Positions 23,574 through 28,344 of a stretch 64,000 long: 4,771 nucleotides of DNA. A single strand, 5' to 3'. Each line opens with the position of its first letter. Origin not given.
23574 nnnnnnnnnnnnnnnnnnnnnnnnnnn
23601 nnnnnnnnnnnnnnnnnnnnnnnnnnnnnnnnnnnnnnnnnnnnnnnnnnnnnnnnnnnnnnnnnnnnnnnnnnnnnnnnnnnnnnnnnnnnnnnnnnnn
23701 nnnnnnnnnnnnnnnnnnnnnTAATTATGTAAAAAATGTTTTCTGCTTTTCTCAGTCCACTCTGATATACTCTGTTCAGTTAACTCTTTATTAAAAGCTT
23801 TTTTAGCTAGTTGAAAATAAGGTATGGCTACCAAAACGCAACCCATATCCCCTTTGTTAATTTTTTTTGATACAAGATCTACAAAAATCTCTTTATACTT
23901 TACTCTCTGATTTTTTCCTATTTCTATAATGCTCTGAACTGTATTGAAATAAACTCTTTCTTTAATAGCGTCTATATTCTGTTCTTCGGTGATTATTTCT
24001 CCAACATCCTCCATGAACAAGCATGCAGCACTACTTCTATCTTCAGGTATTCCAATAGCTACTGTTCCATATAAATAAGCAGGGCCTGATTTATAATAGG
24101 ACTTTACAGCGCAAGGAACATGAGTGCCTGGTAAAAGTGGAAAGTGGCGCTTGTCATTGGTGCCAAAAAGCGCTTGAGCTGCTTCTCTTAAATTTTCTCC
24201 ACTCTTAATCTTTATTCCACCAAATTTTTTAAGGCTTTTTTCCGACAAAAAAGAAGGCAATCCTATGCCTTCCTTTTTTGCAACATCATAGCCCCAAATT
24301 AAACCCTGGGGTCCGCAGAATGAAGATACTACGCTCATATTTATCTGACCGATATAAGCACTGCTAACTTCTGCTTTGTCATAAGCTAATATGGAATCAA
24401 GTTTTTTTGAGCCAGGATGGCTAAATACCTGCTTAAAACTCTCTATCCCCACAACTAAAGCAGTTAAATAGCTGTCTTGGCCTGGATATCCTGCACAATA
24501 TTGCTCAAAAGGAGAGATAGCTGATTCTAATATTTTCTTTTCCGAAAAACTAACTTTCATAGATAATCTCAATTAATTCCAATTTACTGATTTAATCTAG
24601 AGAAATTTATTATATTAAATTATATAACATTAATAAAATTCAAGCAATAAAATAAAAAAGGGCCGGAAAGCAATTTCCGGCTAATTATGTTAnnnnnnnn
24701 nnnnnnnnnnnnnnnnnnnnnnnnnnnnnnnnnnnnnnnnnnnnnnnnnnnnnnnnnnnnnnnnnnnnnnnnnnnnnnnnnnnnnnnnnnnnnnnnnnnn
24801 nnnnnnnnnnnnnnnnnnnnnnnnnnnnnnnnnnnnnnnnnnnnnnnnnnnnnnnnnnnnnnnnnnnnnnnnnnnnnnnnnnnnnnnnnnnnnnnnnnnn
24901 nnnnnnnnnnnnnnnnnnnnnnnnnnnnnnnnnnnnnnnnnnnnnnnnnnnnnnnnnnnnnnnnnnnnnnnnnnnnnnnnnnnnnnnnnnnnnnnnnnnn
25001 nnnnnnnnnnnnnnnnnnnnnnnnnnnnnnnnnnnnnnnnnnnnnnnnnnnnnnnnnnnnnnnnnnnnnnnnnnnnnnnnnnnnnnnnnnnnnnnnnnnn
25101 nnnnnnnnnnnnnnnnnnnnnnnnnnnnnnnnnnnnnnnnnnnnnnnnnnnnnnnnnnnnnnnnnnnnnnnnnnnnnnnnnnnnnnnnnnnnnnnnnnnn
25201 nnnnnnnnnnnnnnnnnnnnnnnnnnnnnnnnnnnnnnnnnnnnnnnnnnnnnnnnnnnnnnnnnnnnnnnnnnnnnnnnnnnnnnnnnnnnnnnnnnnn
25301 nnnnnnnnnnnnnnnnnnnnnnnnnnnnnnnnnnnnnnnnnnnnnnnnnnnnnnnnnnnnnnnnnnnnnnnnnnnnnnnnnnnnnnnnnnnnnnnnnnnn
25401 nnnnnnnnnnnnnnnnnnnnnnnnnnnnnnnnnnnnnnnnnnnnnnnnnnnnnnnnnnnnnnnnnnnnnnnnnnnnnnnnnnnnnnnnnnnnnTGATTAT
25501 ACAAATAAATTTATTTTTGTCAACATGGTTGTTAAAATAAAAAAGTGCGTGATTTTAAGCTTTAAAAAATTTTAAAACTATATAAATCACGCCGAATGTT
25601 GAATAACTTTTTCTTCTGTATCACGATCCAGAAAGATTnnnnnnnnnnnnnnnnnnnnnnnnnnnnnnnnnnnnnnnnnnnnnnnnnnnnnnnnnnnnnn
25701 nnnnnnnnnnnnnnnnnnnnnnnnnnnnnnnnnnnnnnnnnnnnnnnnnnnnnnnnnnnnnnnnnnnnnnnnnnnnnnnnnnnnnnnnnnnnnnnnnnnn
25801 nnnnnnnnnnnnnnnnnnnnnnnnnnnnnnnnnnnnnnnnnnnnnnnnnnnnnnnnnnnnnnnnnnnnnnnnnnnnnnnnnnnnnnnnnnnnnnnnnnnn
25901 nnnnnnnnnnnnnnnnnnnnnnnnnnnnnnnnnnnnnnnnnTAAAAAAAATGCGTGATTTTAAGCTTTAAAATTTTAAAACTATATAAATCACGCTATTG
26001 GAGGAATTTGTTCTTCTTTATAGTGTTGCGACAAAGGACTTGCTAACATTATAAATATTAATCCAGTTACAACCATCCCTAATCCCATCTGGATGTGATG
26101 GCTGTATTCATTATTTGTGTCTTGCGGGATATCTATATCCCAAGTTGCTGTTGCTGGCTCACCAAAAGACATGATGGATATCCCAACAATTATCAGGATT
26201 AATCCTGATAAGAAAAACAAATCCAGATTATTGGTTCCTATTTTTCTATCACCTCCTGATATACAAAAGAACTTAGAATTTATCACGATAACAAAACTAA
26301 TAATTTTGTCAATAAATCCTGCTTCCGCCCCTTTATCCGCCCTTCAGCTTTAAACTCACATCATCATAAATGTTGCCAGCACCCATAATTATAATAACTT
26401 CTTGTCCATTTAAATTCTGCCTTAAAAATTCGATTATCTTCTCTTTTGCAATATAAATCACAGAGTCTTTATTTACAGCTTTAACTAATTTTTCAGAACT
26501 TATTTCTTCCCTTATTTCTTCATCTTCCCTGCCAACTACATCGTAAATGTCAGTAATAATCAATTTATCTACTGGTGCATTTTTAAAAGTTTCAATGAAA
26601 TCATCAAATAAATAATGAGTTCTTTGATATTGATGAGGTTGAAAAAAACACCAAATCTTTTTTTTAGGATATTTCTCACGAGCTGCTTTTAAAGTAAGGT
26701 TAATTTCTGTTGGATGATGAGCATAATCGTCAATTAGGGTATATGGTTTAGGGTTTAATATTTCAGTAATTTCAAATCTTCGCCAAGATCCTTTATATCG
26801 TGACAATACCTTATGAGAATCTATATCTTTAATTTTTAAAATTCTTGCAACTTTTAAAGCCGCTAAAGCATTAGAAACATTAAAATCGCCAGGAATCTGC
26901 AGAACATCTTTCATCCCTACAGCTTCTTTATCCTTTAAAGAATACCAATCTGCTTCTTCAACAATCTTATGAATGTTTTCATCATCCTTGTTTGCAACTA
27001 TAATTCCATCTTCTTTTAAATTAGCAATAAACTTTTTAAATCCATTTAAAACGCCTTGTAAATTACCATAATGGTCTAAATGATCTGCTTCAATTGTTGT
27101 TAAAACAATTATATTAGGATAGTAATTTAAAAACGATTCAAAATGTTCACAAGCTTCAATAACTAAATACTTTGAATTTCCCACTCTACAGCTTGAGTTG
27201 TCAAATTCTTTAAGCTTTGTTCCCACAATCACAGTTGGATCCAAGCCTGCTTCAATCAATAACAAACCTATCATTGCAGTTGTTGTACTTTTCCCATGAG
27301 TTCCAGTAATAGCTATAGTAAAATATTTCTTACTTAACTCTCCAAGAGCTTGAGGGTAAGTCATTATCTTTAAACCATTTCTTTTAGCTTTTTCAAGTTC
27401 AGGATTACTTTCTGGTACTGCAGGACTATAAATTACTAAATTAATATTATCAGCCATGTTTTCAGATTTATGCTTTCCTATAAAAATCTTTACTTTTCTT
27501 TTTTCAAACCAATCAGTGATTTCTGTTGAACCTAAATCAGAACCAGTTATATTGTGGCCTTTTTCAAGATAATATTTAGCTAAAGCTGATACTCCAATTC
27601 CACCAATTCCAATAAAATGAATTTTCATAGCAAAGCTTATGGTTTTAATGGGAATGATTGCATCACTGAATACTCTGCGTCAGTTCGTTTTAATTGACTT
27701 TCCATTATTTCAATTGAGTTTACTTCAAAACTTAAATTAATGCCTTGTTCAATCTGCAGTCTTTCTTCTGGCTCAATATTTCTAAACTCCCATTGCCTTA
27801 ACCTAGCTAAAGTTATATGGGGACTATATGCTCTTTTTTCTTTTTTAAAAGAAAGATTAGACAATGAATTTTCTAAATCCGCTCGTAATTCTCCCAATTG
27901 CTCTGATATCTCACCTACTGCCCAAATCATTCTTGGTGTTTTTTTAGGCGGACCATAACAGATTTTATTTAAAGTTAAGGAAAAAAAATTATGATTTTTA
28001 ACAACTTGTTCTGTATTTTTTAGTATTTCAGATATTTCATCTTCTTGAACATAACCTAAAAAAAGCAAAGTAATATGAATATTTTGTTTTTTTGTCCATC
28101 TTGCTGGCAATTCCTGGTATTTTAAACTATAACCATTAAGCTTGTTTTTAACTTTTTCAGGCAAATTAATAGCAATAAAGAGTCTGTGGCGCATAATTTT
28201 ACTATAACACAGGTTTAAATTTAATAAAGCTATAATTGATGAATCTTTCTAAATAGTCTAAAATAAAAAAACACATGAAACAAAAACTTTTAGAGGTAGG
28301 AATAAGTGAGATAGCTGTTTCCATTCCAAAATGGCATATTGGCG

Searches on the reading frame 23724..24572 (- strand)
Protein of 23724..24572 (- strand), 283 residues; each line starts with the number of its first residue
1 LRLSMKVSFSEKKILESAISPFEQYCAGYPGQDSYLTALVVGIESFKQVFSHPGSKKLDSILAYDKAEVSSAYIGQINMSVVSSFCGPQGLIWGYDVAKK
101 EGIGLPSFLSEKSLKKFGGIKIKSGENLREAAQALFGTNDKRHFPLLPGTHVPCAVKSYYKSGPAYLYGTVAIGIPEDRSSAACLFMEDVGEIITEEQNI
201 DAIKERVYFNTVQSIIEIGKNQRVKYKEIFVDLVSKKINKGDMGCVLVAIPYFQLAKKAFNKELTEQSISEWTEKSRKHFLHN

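Call 74: search_protein_families(library=pfam, proteins=[window:23724-24572:-], max_evalue=0.001)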
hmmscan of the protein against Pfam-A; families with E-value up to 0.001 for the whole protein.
window:23724-24572:- (283 aa): 2 families
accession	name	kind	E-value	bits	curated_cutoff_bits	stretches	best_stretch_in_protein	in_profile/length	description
PF02329.21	HDC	-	7.1e-43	147.3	25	1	11-263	5-272/294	Histidine carboxylase PI chain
PF01862.21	PvlArgDC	-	0.00018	21.9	22.7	0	146-252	58-160/161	Pyruvoyl-dependent arginine decarboxylase (PvlArgDC)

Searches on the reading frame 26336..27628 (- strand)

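Call 74: search_protein_families(library=pfam, proteins=[window:26336-27628:-], max_evalue=0.001)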
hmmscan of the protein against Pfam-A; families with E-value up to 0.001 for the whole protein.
window:26336-27628:- (431 aa): 5 families
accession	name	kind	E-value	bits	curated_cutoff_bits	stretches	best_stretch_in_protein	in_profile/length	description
PF01225.30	Mur_ligase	-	3.1e-22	79.2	21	1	2-102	1-94/95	Mur ligase family, catalytic domain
PF08245.18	Mur_ligase_M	-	2.7e-20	73.6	24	1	107-259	1-198/200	Mur ligase middle domain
PF02875.26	Mur_ligase_C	-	4.7e-18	66.7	28.4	1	283-418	1-127/127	Mur ligase, glutamate ligase domain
PF21799.2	MurD-like_N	-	9.7e-06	26.2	27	1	3-89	3-87/88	Mur ligase MurD-like, N-terminal domain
PF19995.5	iSTAND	-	8e-05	23.5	24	0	301-414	5-120/163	inactive STAND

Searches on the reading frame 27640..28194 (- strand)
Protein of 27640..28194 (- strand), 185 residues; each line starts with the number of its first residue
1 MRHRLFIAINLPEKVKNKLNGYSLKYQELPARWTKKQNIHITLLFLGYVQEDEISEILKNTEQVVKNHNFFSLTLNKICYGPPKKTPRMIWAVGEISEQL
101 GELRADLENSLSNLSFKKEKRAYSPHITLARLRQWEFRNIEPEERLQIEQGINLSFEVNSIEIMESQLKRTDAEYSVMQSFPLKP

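Call 74: search_protein_families(library=pfam, proteins=[window:27640-28194:-], max_evalue=0.001)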
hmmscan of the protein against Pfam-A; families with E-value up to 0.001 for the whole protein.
window:27640-28194:- (185 aa): 3 families
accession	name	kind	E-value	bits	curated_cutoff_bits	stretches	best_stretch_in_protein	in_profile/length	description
PF02834.22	LigT_PEase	-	9.5e-24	83.8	23.3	2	12-91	4-87/87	LigT like Phosphoesterase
PF13563.12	2_5_RNA_ligase2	-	3.9e-13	50.2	27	1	34-166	21-148/152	2'-5' RNA ligase superfamily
PF10469.15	AKAP7_NLS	-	3.3e-06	27.6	24.4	1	15-182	21-207/208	AKAP7 2'5' RNA ligase-like domain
